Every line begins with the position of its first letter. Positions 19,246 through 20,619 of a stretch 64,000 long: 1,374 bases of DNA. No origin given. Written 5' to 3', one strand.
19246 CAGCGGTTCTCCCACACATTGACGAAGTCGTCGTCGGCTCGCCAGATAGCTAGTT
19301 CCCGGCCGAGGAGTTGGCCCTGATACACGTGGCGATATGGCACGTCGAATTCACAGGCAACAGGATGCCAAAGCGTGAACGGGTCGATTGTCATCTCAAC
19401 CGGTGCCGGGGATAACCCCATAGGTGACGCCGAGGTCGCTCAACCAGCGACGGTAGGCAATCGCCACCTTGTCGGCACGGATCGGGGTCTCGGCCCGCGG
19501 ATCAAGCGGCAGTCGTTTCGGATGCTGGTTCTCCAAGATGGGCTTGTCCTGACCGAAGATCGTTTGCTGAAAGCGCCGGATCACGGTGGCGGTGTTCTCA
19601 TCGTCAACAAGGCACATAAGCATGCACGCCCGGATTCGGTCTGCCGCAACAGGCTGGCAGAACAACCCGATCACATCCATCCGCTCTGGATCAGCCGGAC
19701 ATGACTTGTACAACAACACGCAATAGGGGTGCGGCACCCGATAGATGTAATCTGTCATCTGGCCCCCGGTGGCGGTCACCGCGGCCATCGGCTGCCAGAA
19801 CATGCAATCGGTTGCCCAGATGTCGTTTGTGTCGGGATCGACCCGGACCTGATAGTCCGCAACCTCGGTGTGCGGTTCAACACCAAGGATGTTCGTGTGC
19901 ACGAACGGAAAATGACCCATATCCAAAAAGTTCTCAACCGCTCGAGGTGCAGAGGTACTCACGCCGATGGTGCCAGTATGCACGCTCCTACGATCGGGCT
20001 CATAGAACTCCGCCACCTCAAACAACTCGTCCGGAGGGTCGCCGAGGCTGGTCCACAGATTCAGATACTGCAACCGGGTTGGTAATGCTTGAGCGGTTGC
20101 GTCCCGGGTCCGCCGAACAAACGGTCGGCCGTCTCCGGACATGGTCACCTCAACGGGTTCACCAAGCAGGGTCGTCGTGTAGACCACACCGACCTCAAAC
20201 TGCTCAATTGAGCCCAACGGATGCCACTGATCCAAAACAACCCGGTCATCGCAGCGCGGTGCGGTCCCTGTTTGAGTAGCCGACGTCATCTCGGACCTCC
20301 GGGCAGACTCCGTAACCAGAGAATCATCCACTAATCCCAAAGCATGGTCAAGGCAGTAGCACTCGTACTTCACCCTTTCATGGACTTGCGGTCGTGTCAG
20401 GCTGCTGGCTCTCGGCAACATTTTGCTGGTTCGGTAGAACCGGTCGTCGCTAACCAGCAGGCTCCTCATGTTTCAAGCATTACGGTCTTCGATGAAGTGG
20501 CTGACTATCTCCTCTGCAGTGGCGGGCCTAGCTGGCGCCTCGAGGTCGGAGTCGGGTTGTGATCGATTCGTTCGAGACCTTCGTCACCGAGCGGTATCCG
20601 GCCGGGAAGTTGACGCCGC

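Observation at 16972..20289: Three-gene Rieske oxygenase with NdmC/NdmD/NdmE-like division of labour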

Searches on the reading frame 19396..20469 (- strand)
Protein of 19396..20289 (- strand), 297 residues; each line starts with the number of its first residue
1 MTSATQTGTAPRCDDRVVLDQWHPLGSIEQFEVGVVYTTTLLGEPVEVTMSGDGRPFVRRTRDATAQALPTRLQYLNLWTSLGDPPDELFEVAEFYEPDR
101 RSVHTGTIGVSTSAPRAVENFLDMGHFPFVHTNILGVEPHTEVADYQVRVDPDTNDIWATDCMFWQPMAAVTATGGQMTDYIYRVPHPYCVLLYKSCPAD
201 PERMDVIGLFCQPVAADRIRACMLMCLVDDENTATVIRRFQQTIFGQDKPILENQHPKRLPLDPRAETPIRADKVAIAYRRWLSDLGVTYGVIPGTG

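Call 7: search_protein_families(library=pfam, proteins=[window:19396-20289:-, window:19396-20469:-], max_evalue=0.01)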
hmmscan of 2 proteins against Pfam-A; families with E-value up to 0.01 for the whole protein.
window:19396-20289:- (297 aa): 2 families
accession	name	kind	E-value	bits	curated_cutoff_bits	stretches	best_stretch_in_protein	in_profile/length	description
PF19112.6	VanA_C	-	4.5e-21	76.3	23.5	1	112-286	3-190/193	Vanillate O-demethylase oxygenase C-terminal domain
PF19298.5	KshA_C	-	0.002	18.7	23.3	1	83-133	7-60/207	3-Ketosteroid 9alpha-hydroxylase C-terminal domain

window:19396-20469:- (357 aa): 2 families
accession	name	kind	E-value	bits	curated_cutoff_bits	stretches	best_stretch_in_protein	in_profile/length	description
PF19112.6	VanA_C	-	7.3e-21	75.6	23.5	1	172-346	3-190/193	Vanillate O-demethylase oxygenase C-terminal domain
PF19298.5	KshA_C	-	0.0032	18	23.3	0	143-193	7-60/207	3-Ketosteroid 9alpha-hydroxylase C-terminal domain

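Call 8: search_solved_structures(query=window:19396-20289:-, max_evalue=0.01, show_alignments=3)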
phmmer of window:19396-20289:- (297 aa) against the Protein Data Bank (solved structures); distinct sequences matched with E-value up to 0.01: 5.
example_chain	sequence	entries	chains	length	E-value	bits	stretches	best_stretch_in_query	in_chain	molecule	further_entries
6wn3_A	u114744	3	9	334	2.1e-25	92.7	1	64-292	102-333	SxtT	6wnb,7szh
6wnc_A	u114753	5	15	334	2.4e-24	89.2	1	64-292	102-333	SxtDIOX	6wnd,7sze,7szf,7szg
6icl_A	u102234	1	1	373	1.6e-12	50.3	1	73-288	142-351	Methylxanthine N3-demethylase NdmB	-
6ick_A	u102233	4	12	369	1.4e-10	44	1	111-287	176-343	Methylxanthine N1-demethylase NdmA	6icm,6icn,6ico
6icp_A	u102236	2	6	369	1.9e-10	43.5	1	111-287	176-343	Methylxanthine N1-demethylase NdmA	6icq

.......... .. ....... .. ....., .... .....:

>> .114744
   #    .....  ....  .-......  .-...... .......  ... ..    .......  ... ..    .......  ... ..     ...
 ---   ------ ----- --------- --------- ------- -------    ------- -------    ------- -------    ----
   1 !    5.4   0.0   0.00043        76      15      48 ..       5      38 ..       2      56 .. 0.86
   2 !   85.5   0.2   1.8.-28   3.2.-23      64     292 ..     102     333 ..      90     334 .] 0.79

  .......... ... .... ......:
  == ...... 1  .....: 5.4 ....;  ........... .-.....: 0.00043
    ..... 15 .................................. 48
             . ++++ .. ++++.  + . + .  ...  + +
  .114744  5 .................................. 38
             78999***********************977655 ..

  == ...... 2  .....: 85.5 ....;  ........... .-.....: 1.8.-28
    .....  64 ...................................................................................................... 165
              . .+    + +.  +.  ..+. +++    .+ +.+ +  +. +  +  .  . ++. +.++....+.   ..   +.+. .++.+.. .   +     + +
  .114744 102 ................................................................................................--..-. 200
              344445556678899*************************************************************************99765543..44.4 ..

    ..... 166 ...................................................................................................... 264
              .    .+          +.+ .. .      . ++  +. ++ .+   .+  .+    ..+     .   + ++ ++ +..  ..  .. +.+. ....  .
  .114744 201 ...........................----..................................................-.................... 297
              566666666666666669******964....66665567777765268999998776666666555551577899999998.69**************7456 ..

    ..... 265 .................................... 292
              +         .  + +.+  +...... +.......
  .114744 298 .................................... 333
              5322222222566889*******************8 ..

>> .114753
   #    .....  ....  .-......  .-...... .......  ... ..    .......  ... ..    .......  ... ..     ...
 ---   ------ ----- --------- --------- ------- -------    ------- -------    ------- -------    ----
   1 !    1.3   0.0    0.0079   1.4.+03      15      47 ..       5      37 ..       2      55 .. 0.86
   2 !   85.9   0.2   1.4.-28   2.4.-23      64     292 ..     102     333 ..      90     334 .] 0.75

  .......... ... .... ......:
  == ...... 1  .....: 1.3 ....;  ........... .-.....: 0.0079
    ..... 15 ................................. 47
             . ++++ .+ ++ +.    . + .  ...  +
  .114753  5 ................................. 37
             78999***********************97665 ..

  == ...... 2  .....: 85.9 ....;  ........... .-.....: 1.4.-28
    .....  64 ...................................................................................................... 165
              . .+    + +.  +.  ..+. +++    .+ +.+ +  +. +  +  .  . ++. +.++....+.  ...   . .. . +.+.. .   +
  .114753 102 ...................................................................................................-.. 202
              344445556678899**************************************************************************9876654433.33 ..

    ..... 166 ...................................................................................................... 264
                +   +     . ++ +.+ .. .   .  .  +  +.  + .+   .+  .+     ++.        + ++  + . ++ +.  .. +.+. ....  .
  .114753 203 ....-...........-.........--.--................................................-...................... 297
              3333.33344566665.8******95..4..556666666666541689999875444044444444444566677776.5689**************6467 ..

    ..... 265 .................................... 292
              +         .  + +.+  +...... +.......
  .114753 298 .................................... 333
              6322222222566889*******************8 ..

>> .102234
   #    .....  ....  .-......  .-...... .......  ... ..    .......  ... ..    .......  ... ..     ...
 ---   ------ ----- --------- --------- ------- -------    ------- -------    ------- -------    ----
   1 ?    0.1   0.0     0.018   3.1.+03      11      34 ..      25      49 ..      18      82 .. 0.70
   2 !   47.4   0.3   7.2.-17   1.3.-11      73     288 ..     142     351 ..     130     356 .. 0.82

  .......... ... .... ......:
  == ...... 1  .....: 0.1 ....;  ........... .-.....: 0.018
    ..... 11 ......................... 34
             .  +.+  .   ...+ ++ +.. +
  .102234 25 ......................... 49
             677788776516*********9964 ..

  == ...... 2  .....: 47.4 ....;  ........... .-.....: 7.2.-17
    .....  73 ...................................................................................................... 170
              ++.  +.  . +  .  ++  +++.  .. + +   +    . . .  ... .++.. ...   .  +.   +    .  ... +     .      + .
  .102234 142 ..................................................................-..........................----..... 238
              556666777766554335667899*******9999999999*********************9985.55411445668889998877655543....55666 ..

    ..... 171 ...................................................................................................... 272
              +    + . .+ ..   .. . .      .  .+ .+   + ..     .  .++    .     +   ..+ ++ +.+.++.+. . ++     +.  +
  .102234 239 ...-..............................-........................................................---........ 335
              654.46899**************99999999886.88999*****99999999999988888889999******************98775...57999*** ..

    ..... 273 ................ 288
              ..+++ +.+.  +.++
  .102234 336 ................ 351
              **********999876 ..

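Call 11: search_protein_families(library=ncbifam, proteins=[window:19396-20289:-], max_evalue=0.001)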
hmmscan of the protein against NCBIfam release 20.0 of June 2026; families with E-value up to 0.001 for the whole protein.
window:19396-20289:- (297 aa): 0 families

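Call 14: find_homologous_proteins(query=window:19396-20289:-, max_evalue=0.00001)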
Query window:19396-20289:- (297 aa): 3908 proteins with E <= 0.00001 among 4663 candidates; the best 120 are listed.
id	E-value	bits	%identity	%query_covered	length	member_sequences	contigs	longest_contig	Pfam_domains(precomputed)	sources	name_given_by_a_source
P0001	1.6e-204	696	100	100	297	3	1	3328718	PF19112.7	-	-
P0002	6.8e-135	467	71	95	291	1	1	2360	PF19112.7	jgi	jgi:phenylpropionate dioxygenase-like ring-hydroxylating dioxygenase large terminal subunit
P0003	1.4e-133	463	69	96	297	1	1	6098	PF19112.7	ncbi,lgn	-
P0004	7.1e-133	460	68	97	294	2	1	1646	PF19112.7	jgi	jgi:phenylpropionate dioxygenase-like ring-hydroxylating dioxygenase large terminal subunit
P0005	4.4e-132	458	67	95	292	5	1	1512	PF19112.7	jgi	jgi:phenylpropionate dioxygenase-like ring-hydroxylating dioxygenase large terminal subunit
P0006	1.6e-131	456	69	93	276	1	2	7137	PF19112.7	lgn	-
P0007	2.2e-131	456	67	98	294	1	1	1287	PF19112.7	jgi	-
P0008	2.3e-131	456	69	95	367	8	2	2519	PF19112.7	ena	-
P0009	3.3e-131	455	67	95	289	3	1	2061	PF19112.7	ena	-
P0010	1.1e-130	453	67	96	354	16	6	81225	PF19112.7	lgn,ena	-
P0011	3.6e-130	452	67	96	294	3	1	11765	PF19112.7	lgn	-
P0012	5.0e-130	451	68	97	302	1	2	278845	PF19112.7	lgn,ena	-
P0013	1.0e-129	450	67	95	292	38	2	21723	PF19112.7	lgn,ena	-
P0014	3.2e-129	448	66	96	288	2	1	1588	PF19112.7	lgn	-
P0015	7.8e-129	447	65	95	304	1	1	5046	PF19112.7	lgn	-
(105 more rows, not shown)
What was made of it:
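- Checked: Homologues are 284-310 aa (call 14).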

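Call 17: search_dna_similar(query=window:19396-20289:-, collection=plasmids, mode=protein, max_rows=40, rows=spread)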
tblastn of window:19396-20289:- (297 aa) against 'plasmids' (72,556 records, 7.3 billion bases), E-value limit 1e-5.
Records with a match: 299; places in all: 383; records where one place covers at least 80% of the query: 217.
Best place of each record, by identity: 60-80% 1; <60% 298.
By first word of the organism name: Rhizobium 128; Sinorhizobium 65; Acinetobacter 36; Pantoea 13; Mycetohabitans 9; Klebsiella 7; Pseudomonas 6; Paraburkholderia 4; Leptolyngbya 4; Komagataeibacter 3; and 19 more.
By predicted mobility (MOB-suite, as given by PLSDB): non-mobilizable 145; conjugative 132; mobilizable 22.
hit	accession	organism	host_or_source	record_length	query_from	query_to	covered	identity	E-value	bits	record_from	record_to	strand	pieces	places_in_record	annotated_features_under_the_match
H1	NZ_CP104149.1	Sinorhizobium medicae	Trigonella foenum-graecum,cell culture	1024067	6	296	98%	57.0%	7e-108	350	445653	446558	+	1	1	record has no annotation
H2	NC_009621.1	Sinorhizobium medicae WSM419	-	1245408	6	296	98%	57.0%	7e-108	350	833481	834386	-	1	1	record has no annotation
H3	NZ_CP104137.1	Sinorhizobium sp. C101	Phaseolus vulgaris,cell ...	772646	12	296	96%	57.4%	2e-109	355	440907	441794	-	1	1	aromatic ring-hydroxylating dioxygenase subunit alpha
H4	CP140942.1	Sinorhizobium meliloti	Medicago lupulina,whole organism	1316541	12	296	96%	56.4%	2e-108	352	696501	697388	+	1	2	aromatic ring-hydroxylating dioxygenase subunit alpha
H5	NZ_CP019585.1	Sinorhizobium meliloti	Medicago arborea,tissue sample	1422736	12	296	96%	56.4%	2e-108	352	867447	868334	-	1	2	record has no annotation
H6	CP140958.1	Sinorhizobium meliloti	Medicago lupulina,whole organism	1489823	12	296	96%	56.4%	2e-108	352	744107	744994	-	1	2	aromatic ring-hydroxylating dioxygenase subunit alpha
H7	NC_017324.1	Sinorhizobium meliloti BL225C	-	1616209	12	296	96%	56.4%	2e-108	352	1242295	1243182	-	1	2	none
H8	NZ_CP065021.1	Sinorhizobium meliloti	Medicago sativa subsp. varia (Martyn) ...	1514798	12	296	96%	56.4%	2e-108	352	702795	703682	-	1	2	none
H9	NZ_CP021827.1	Sinorhizobium meliloti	Medicago truncatula,Single Cell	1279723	12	296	96%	56.1%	6e-108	350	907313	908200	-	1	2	record has no annotation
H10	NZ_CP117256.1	Rhizobium tumorigenes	Rubus sp.,pure bacterial culture,Aerial ...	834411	12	291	94%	49.6%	3e-79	268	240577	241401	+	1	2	aromatic ring-hydroxylating dioxygenase subunit alpha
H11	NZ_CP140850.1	Rhizobium johnstonii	Trifolium pratense,whole organism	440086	16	291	93%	50.0%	2e-79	268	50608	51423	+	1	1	aromatic ring-hydroxylating dioxygenase subunit alpha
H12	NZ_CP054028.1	Rhizobium hidalgonense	Pisum sativum l. (pea),Pure culture,Pea ...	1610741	8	291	96%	48.3%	2e-79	269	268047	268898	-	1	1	record has no annotation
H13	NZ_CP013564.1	Rhizobium phaseoli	Phaseolus vulgaris,Whole ...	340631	17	292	93%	49.5%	6e-78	265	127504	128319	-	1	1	aromatic ring-hydroxylating dioxygenase subunit alpha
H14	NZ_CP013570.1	Rhizobium phaseoli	Phaseolus vulgaris,Whole ...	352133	17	292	93%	49.5%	7e-78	264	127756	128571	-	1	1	aromatic ring-hydroxylating dioxygenase subunit alpha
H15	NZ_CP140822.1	Rhizobium johnstonii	Trifolium pratense,whole organism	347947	16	291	93%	49.3%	4e-80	271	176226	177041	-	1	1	aromatic ring-hydroxylating dioxygenase subunit alpha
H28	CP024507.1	Klebsiella pneumoniae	Homo sapiens,rectal swab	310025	7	291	96%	44.9%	5e-76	259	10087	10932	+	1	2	aromatic ring-hydroxylating dioxygenase subunit alpha | hypothetical protein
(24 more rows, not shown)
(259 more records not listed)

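Call 19: get_annotated_region(hit=H3, flank=9000)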
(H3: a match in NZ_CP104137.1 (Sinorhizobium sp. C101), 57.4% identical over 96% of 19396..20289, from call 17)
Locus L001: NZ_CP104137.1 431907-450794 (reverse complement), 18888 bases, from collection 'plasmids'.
description: Sinorhizobium sp. C101 plasmid pC101c, complete sequence
organism: Sinorhizobium sp. C101 (NCBI taxid 2976819)
taxonomy: Bacteria; Pseudomonadota; Alphaproteobacteria; Hyphomicrobiales; Rhizobiaceae; Sinorhizobium; Sinorhizobium sp. C101
host: -; source: Phaseolus vulgaris,cell culture,Phaseolus vulgaris nodule,nodule from plant grown in inoculum free soil; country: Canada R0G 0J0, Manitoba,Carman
typing (MOB-suite, as given by PLSDB): non-mobilizable
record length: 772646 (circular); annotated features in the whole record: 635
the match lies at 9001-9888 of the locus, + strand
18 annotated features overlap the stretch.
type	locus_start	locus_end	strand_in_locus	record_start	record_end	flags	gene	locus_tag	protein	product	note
CDS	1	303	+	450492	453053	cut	nuoG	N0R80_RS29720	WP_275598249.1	NADH-quinone oxidoreductase subunit NuoG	GO:0006120 - mitochondrial electron transport, NADH to ubiquinone [Evidence IEA]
CDS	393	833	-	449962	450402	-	-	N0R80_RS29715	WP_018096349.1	CBS domain-containing protein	-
CDS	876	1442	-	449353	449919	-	-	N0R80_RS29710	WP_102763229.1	NADH-quinone oxidoreductase subunit I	-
CDS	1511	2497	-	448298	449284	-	nuoH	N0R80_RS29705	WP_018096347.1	NADH-quinone oxidoreductase subunit NuoH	-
CDS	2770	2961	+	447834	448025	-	-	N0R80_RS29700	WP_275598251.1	DUF6494 family protein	-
CDS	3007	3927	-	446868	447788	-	-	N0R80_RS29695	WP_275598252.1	ABC transporter permease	-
CDS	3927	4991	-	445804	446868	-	-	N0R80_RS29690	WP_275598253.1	ABC transporter permease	-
CDS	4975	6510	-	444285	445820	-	-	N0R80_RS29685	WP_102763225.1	ABC transporter ATP-binding protein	-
CDS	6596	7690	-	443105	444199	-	-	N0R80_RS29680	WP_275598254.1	BMP family ABC transporter substrate-binding protein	-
CDS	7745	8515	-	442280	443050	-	-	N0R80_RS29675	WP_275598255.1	GntR family transcriptional regulator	-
CDS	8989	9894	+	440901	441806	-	-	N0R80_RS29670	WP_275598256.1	aromatic ring-hydroxylating dioxygenase subunit alpha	-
CDS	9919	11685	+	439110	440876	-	-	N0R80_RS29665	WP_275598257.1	Rieske 2Fe-2S domain-containing protein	-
CDS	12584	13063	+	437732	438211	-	-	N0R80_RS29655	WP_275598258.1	cupin domain-containing protein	-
CDS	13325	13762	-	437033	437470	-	-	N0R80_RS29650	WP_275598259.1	type II toxin-antitoxin system VapC family toxin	-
CDS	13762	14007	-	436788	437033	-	-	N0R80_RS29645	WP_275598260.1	type II toxin-antitoxin system VapB family antitoxin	-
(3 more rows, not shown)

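Call 20: get_annotated_region(hit=H28, flank=9000)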
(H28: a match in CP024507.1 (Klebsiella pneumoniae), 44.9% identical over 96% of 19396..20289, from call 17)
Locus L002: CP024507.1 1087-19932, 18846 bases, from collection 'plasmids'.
description: Klebsiella pneumoniae strain KSB2_1B plasmid unnamed1, complete sequence
organism: Klebsiella pneumoniae (NCBI taxid 573)
taxonomy: Bacteria; Pseudomonadota; Gammaproteobacteria; Enterobacterales; Enterobacteriaceae; Klebsiella; Klebsiella pneumoniae
host: -; source: Homo sapiens,rectal swab; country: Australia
typing (MOB-suite, as given by PLSDB): conjugative; replicon IncFIB; relaxase MOBH; mating-pair formation MPF_F
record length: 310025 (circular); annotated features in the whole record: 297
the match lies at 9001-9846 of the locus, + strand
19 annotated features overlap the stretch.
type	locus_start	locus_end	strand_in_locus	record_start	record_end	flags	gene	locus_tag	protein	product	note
CDS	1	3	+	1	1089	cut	-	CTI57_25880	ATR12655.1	replication initiation protein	-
CDS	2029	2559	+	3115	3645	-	-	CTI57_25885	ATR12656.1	hypothetical protein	-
CDS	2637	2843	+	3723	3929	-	-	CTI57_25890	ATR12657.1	hypothetical protein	-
CDS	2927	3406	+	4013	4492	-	-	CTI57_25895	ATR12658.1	hypothetical protein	-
CDS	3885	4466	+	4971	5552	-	-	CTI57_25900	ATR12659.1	hypothetical protein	-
CDS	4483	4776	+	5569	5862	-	-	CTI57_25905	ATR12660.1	hypothetical protein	-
CDS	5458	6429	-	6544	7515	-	-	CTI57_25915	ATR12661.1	IS5/IS1182 family transposase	-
CDS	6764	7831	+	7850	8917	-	-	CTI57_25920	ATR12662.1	aromatic ring-hydroxylating dioxygenase subunit alpha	-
CDS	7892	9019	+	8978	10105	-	-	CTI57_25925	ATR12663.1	hypothetical protein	-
CDS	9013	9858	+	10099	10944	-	-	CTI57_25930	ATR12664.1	aromatic ring-hydroxylating dioxygenase subunit alpha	-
CDS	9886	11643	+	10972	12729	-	-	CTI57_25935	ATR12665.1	oxygenase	-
CDS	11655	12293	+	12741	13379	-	-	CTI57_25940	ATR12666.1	glutathione S-transferase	-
CDS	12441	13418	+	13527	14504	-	-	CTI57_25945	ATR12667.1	isopenicillin N synthase family oxygenase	-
CDS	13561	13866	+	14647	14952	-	-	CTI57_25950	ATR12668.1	IS3 family transposase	-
CDS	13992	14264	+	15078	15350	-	-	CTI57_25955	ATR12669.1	hypothetical protein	-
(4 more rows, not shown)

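Call 21: get_annotated_region(hit=H11, flank=9000)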
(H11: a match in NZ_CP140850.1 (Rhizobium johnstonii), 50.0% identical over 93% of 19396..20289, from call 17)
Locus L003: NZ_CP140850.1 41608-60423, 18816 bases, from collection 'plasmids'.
description: Rhizobium johnstonii strain TP25 plasmid pRlX5, complete sequence
organism: Rhizobium johnstonii (NCBI taxid 3019933)
taxonomy: Bacteria; Pseudomonadota; Alphaproteobacteria; Hyphomicrobiales; Rhizobiaceae; Rhizobium; Rhizobium johnstonii
host: -; source: Trifolium pratense,whole organism; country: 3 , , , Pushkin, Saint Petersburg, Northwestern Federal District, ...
typing (MOB-suite, as given by PLSDB): mobilizable; replicon rep_cluster_841; relaxase MOBQ
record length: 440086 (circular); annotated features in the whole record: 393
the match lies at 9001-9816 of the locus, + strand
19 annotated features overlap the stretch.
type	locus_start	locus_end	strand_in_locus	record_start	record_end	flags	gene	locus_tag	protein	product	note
CDS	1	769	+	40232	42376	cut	-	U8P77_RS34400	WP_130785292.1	TonB-dependent siderophore receptor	GO:0015891 - siderophore transport [Evidence IEA]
CDS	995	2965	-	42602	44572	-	fhuB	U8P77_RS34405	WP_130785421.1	Fe(3+)-hydroxamate ABC transporter permease FhuB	-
CDS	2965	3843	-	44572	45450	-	-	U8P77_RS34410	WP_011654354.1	iron-siderophore ABC transporter substrate-binding protein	GO:0015891 - siderophore transport [Evidence IEA]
CDS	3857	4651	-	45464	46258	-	-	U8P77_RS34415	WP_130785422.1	ATP-binding cassette domain-containing protein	-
CDS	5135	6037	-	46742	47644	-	-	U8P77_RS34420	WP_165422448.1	MBL fold metallo-hydrolase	-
CDS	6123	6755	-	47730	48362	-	-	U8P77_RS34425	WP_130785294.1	DsbA family protein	-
CDS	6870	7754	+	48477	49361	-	-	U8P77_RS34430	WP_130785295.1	LysR family transcriptional regulator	-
CDS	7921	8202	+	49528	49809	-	-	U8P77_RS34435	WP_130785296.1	acylphosphatase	-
CDS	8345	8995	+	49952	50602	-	-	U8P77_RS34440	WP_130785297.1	Rieske 2Fe-2S domain-containing protein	-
CDS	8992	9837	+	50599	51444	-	-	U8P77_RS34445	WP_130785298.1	aromatic ring-hydroxylating dioxygenase subunit alpha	-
CDS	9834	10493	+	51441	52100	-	-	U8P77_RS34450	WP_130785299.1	glutathione S-transferase family protein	GO:0006749 - glutathione metabolic process [Evidence IEA]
CDS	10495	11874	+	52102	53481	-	-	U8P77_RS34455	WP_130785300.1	amidohydrolase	-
CDS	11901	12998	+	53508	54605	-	-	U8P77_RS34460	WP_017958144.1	BMP family ABC transporter substrate-binding protein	-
CDS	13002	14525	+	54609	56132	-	-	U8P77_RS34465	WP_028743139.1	ABC transporter ATP-binding protein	-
CDS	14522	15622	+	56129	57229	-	-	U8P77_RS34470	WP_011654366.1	ABC transporter permease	-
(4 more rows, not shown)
